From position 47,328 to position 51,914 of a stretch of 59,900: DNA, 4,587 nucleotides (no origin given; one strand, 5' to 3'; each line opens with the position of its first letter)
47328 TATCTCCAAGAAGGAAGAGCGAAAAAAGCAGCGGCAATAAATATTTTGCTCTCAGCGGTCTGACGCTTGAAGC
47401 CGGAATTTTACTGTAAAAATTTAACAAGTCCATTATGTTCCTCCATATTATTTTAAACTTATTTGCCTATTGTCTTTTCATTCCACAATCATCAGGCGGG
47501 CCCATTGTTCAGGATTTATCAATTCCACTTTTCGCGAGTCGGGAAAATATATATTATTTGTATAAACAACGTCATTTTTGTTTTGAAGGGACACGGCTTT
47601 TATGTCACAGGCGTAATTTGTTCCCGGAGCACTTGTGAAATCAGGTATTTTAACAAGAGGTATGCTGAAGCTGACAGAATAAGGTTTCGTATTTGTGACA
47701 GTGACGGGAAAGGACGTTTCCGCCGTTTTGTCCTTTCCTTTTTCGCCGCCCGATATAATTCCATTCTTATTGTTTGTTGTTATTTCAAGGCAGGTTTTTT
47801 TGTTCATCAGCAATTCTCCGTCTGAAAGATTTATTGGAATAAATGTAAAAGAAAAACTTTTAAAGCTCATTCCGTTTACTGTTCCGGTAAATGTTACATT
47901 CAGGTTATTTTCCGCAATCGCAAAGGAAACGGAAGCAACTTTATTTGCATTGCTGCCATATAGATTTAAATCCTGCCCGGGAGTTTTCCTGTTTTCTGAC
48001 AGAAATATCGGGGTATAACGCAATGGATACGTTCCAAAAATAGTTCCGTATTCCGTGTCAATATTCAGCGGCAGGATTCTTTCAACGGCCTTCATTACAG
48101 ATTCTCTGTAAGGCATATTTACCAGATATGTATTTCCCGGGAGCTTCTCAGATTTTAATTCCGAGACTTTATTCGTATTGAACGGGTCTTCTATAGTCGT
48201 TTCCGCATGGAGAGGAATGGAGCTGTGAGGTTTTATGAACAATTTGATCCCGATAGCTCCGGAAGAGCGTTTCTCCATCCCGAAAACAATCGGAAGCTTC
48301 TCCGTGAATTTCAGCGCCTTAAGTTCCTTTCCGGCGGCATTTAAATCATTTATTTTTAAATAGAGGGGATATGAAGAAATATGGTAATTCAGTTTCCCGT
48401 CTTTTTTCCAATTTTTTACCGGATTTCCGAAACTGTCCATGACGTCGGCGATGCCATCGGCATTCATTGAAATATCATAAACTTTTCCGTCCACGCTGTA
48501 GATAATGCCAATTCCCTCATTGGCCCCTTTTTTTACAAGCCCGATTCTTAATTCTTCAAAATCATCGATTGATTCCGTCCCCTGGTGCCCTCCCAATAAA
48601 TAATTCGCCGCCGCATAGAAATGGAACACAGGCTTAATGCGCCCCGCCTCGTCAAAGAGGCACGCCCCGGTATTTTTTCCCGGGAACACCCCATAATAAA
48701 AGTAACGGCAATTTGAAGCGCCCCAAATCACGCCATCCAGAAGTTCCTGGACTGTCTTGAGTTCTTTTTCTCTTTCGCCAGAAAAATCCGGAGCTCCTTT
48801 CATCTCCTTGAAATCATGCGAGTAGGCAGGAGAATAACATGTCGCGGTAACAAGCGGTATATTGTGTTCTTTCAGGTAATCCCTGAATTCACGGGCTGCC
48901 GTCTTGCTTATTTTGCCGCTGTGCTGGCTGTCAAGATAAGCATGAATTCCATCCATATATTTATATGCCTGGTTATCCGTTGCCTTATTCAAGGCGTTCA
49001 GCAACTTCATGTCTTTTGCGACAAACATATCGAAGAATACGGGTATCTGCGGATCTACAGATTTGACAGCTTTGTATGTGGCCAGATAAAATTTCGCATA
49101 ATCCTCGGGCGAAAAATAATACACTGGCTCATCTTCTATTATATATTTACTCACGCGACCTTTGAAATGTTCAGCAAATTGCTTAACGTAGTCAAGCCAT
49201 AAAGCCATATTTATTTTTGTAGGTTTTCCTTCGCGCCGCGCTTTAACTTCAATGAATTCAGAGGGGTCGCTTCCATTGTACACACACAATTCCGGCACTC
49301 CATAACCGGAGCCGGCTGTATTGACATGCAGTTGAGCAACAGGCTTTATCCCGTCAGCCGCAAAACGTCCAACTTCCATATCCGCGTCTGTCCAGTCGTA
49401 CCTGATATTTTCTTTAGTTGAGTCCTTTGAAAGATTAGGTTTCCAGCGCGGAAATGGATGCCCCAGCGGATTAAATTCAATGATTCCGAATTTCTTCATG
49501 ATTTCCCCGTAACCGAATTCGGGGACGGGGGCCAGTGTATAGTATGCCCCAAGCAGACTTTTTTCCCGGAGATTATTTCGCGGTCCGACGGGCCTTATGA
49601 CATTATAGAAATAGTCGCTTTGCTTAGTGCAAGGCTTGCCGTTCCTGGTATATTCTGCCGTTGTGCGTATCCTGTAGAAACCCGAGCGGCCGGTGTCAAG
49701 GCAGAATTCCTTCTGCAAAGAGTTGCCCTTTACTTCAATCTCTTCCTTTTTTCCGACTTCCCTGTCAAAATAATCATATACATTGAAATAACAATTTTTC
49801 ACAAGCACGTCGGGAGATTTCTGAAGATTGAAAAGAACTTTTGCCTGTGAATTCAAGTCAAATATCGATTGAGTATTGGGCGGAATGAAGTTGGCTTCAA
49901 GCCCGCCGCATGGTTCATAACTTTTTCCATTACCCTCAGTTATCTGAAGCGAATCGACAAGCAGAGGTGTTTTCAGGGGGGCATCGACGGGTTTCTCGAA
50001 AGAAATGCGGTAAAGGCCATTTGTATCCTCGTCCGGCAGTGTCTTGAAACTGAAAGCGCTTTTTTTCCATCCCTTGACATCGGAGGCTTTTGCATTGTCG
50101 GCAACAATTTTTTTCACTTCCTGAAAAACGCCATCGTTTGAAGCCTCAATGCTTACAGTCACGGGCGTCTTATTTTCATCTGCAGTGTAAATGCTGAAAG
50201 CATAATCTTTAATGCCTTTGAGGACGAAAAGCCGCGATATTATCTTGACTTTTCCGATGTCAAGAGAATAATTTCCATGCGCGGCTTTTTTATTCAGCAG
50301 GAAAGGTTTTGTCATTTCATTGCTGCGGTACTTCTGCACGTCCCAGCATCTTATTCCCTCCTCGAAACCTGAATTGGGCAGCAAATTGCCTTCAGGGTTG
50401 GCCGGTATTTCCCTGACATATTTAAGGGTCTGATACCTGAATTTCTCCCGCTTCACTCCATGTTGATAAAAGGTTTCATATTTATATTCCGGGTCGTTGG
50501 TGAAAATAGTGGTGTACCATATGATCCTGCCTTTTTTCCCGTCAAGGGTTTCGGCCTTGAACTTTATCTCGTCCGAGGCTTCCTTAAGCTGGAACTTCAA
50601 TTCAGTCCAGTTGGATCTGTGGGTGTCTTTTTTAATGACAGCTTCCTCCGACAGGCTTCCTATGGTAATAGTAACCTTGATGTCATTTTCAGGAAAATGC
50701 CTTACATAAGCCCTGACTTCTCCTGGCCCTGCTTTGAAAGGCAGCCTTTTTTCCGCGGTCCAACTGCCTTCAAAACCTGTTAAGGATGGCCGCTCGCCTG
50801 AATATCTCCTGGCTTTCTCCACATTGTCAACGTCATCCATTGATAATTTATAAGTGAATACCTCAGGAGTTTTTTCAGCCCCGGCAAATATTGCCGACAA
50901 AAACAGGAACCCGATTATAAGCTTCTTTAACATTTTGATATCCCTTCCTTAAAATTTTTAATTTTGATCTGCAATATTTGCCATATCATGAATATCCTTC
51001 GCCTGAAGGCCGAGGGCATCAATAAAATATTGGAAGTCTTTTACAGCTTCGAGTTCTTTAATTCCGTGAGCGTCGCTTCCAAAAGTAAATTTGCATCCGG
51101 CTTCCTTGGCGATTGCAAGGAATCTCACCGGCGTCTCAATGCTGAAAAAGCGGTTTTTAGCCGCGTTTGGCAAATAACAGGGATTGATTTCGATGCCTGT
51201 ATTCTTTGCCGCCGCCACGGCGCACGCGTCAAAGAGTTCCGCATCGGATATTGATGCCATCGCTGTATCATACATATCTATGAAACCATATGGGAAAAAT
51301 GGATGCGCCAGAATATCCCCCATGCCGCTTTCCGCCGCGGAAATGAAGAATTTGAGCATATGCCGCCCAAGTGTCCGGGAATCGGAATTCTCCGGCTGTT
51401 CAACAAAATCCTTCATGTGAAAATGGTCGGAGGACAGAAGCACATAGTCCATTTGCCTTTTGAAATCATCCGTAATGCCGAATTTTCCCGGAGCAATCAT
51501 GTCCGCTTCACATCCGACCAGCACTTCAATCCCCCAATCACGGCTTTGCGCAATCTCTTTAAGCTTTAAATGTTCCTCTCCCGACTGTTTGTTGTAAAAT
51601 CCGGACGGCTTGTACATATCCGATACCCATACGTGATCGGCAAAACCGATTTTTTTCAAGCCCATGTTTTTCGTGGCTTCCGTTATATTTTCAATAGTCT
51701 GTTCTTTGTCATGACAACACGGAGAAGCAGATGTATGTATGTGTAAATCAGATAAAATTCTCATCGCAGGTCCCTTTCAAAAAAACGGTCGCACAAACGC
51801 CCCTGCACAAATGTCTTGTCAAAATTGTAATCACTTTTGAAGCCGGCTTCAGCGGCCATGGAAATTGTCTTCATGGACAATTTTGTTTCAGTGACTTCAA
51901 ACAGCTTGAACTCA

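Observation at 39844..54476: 14.6-kb LacI-headed operon: pseudopilin-like gene, two phosphoesterases, two giant secreted unknowns, an amidohydrolase-like protein and a GH42-like enzyme - candidate phospho-glycan utilisation system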

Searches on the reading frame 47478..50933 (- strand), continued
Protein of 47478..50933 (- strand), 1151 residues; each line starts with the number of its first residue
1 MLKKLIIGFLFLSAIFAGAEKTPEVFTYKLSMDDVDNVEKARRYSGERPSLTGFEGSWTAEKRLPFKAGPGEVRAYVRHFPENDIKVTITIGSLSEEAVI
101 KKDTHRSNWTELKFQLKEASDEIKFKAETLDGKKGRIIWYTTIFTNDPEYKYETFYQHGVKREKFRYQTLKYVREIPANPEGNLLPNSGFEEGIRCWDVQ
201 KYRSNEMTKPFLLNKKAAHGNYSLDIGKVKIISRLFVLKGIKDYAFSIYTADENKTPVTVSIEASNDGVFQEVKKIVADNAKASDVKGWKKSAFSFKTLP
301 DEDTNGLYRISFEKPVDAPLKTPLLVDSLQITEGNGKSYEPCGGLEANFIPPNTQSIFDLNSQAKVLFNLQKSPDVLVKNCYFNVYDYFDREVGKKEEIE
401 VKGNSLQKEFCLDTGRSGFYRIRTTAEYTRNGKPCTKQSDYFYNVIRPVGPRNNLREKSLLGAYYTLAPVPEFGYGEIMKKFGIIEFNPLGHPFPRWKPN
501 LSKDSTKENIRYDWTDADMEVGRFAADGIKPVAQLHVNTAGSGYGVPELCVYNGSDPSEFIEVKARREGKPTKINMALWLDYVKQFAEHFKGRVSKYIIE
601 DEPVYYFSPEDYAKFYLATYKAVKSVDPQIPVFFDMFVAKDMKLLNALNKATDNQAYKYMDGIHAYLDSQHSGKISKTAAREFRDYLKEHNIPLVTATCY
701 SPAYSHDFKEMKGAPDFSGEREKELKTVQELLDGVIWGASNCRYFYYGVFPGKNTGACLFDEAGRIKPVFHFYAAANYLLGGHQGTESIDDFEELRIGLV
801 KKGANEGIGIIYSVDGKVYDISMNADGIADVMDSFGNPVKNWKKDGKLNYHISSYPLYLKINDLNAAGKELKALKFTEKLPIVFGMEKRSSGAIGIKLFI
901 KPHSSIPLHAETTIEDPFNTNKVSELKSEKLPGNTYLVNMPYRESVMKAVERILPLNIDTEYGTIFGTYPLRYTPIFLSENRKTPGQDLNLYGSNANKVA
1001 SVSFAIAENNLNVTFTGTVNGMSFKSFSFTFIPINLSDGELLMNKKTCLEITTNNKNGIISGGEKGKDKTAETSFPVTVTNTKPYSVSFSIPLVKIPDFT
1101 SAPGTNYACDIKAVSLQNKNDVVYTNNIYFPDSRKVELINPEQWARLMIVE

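Call 89: search_solved_structures(query=A9, max_evalue=1, show_alignments=3)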
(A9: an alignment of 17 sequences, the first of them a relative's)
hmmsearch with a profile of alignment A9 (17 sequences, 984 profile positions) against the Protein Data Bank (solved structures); distinct sequences matched with E-value up to 1: 106 (the best 60 are shown).
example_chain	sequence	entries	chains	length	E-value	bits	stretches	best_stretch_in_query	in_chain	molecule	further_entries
9fk6_A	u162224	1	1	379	8e-08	33.9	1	510-597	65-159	Endo-1,4-beta-xylanase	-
2dep_A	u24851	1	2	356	5.7e-07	31.1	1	510-597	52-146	Thermostable celloxylanase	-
1gui_A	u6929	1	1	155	7.6e-07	30.7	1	255-342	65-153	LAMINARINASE 16A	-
9fk7_A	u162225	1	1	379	1.3e-06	29.9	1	510-597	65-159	Endo-1,4-beta-xylanase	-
3mmd_A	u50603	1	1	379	1.3e-06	29.9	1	510-597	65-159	Endo-1,4-beta-xylanase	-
1hiz_A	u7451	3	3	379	1.3e-06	29.9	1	510-597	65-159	ENDO-1,4-BETA-XYLANASE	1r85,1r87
9fk9_A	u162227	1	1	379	1.3e-06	29.9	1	510-597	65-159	Endo-1,4-beta-xylanase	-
9fk1_A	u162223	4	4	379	1.3e-06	29.9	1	510-597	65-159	Endo-1,4-beta-xylanase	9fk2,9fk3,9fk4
4w8l_A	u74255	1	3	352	1.8e-06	29.4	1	510-597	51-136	Endo-1,4-beta-xylanase C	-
6fhf_A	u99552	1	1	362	2.6e-06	28.9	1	511-597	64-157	Design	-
9fk8_A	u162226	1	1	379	2.9e-06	28.8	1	510-597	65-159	Endo-1,4-beta-xylanase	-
4pud_A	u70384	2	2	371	4.6e-06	28.1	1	510-595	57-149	Endo-1,4-beta-xylanase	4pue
1r86_A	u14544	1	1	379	4.8e-06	28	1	510-595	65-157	Endo-1,4-beta-xylanase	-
4prw_A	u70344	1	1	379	4.8e-06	28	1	510-595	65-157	Endo-1,4-beta-xylanase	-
4d0q_A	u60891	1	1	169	4.9e-06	28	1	189-331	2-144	HYALURONATE LYASE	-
5jvk_A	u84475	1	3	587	0.0012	20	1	582-634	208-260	Uncharacterized protein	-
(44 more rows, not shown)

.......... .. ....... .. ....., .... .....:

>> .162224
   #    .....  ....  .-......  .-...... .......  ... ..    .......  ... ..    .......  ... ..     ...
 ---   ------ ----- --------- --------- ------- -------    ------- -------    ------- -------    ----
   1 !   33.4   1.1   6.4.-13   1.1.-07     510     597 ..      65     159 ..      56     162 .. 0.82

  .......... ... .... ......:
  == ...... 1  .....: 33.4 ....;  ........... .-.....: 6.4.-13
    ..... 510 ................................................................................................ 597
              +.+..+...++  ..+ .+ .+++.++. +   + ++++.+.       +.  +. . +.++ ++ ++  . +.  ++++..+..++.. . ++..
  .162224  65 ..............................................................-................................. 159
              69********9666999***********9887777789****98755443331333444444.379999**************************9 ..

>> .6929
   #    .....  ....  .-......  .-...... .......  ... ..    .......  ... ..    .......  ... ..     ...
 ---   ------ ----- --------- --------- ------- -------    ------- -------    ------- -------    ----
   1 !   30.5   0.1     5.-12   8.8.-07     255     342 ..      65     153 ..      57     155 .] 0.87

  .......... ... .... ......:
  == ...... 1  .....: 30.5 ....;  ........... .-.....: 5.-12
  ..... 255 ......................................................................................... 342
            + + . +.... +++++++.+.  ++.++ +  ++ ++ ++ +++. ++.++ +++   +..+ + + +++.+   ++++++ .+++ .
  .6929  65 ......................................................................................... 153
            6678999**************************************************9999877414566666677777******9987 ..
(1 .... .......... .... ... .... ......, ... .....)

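Call 93: find_encoding_contigs(protein=P0016, flank=10000, max_places=1)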
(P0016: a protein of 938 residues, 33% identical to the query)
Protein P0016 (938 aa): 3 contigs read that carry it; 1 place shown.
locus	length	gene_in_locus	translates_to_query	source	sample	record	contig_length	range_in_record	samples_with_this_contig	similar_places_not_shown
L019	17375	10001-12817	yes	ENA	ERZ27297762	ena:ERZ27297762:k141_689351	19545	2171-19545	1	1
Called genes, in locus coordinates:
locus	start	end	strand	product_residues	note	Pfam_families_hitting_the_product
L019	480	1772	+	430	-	PF01964:ThiC_Rad_SAM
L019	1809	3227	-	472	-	PF00392:GntR, PF00155:Aminotran_1_2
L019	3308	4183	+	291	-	PF01680:SOR_SNZ, PF05690:ThiG (weak)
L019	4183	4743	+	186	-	PF01174:SNO, PF07685:GATase_3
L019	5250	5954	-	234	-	PF01479:S4, PF00849:PseudoU_synth_2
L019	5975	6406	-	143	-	-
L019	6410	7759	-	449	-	PF00924:MS_channel_2nd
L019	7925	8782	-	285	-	PF12833:HTH_18, PF00165:HTH_AraC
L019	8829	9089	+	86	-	-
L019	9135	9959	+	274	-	-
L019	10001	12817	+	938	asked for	PF02018:CBM_4_9 (weak)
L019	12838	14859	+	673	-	-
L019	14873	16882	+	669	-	PF14871:GHL6, PF22369:GLMA_2nd (weak), PF08532:Glyco_hydro_42M (weak)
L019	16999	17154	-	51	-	PF24692:DUF7659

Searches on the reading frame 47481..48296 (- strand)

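Call 83: search_protein_families(library=pfam, proteins=[window:47481-48296:-], max_evalue=5)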
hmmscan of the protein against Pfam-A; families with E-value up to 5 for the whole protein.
window:47481-48296:- (272 aa): 1 family
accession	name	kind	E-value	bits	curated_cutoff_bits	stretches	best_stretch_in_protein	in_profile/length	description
PF05345.18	He_PIG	-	0.16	12.9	24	1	173-210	53-89/96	Putative Ig domain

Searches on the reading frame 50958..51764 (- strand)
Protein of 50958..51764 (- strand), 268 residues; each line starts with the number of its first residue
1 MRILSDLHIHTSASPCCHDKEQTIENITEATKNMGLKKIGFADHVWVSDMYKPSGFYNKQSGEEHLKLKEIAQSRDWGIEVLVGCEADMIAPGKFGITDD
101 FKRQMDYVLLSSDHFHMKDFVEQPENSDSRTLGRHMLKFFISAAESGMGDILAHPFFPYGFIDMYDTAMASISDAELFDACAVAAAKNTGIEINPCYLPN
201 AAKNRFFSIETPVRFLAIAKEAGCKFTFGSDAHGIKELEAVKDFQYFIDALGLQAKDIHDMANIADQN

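Call 3: search_protein_families(library=pfam, proteins=[window:50958-51764:-], max_evalue=0.01)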
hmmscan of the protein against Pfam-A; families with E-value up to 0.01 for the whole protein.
window:50958-51764:- (268 aa): 1 family
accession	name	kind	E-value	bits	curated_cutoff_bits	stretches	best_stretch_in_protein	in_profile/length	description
PF02811.25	PHP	-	4.7e-10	40.5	26.4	1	6-194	1-162/164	PHP domain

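Call 4: search_protein_families(library=ncbifam, proteins=[window:50958-51764:-], max_evalue=0.01)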
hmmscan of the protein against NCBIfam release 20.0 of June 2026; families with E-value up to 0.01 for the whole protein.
window:50958-51764:- (268 aa): 9 families
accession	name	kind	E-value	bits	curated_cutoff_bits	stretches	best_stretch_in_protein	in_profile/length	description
NF005596.0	PRK07328.1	subfamily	8.8e-17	61.4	202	1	4-238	3-236/269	histidinol-phosphatase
NF006702.0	PRK09248.1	domain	1.2e-15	57.7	264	1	1-258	1-220/246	PHP domain-containing protein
TIGR01856.1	hisJ_fam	subfamily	4.9e-11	42.8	90.2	1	6-238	2-243/252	histidinol-phosphatase HisJ family protein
NF005928.0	PRK07945.1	equivalog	5.6e-10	39.1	250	1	4-239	99-302/337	PHP domain-containing protein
NF006375.0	PRK08609.1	equivalog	5.1e-09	35.2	426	1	3-242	335-538/571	DNA polymerase/3'-5' exonuclease PolX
NF006251.0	PRK08392.1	equivalog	7.9e-09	35.3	212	1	5-116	2-98/216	hypothetical protein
NF005597.0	PRK07329.1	equivalog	1.9e-07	30.9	303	1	73-254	63-243/257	hypothetical protein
NF005996.1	PRK08123.1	equivalog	1e-06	28.2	133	0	6-94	2-94/262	histidinol-phosphatase HisJ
NF045780.1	TrlF_fam_ATP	equivalog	0.0023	16.7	350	1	6-46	9-53/944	TrlF family AAA-like ATPase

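Call 42: search_solved_structures(query=window:50958-51764:-, max_evalue=0.1, show_alignments=1)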
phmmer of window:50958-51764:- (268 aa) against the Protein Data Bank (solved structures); distinct sequences matched with E-value up to 0.1: 3.
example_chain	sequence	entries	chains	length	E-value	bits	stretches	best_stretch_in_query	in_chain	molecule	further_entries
2yxo_A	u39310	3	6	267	1.6e-07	34.3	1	6-253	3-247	Histidinol phosphatase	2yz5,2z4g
2w9m_A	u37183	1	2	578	3.2e-05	26.8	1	17-124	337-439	POLYMERASE X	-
3b0y_A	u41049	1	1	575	0.065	15.9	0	4-112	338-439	DNA polymerase beta family (X family)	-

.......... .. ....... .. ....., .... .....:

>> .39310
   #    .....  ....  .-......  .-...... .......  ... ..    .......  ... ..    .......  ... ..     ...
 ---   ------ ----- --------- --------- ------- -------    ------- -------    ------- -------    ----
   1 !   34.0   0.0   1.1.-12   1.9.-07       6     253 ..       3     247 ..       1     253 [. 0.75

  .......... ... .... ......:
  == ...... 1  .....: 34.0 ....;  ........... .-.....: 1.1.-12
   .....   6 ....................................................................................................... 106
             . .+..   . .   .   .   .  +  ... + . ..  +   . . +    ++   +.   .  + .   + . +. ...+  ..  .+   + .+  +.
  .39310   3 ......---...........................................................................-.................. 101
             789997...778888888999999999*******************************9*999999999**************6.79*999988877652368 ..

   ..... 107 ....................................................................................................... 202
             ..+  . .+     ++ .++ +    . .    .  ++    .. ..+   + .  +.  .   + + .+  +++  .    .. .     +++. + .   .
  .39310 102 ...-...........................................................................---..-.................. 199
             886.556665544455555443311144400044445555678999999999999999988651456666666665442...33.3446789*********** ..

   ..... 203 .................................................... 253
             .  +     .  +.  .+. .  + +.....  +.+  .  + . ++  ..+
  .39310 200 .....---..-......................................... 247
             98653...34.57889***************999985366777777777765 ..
